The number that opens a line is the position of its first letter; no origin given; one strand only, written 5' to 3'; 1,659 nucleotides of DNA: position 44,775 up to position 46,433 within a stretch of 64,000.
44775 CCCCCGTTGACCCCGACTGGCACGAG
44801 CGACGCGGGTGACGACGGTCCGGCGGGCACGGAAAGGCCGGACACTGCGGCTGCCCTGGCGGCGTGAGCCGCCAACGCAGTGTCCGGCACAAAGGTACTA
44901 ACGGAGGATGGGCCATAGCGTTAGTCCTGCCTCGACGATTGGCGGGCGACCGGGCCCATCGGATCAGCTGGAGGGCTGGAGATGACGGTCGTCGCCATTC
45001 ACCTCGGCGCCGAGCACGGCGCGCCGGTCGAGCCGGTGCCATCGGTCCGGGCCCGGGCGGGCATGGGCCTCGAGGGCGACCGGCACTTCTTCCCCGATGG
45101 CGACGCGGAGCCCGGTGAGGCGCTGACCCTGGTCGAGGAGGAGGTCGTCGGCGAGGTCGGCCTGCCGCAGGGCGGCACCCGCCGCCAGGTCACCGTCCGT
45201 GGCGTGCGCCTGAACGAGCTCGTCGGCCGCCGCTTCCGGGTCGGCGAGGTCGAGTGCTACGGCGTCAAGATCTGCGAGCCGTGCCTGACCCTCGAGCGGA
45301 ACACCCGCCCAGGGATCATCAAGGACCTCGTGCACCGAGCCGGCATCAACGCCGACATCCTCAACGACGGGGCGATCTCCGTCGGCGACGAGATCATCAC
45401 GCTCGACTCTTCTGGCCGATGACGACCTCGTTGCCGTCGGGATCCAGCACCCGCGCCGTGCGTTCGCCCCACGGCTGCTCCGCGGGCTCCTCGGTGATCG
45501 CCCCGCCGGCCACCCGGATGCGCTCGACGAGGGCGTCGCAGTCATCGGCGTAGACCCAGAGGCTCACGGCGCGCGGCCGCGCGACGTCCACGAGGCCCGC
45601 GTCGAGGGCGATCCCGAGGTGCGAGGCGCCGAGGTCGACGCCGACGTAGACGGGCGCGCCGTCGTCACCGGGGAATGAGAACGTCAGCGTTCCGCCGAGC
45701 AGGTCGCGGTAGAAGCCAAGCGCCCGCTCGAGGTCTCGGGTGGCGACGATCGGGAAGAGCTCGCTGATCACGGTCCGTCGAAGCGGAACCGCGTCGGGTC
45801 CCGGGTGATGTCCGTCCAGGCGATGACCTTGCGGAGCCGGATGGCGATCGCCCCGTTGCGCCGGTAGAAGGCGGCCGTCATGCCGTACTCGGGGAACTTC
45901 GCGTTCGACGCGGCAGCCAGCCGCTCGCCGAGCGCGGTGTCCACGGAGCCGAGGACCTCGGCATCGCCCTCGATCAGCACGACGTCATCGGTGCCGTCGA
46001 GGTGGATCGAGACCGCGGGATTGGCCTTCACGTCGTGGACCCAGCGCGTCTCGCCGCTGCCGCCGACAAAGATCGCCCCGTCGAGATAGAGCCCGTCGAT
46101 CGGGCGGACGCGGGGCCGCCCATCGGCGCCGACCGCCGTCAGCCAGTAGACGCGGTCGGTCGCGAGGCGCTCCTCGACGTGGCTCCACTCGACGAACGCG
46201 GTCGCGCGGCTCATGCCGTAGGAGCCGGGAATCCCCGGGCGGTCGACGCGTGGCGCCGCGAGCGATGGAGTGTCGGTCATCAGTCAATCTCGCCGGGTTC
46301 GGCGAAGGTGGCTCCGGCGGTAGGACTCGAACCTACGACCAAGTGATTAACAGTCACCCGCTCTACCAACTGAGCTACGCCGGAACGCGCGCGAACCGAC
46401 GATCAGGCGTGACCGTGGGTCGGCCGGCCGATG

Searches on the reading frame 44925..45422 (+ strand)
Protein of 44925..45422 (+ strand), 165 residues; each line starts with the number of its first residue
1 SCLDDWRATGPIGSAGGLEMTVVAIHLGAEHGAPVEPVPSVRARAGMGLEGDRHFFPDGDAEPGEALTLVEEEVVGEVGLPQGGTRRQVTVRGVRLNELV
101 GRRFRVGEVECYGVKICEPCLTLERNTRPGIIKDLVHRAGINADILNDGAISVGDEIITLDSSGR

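Call 9: search_protein_families(library=pfam, proteins=[window:44925-45422:+], max_evalue=0.001)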
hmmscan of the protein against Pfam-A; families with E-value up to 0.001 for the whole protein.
window:44925-45422:+ (165 aa): 1 family
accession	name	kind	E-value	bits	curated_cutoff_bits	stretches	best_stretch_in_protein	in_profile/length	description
PF03473.23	MOSC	-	3.3e-07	30.8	22.7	1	77-157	29-119/120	MOSC domain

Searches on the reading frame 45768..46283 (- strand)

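Call 9: search_protein_families(library=pfam, proteins=[window:45768-46283:-], max_evalue=0.001)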
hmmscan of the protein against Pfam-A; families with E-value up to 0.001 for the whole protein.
window:45768-46283:- (171 aa): 2 families
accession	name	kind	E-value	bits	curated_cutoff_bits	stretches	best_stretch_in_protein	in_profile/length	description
PF01243.27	PNPOx_N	-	1.2e-08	35.8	28.1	1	35-117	4-80/120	Pyridoxamine 5'-phosphate oxidase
PF04075.20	F420H2_quin_red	-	0.00088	19.8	22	0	39-98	19-84/130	F420H(2)-dependent quinone reductase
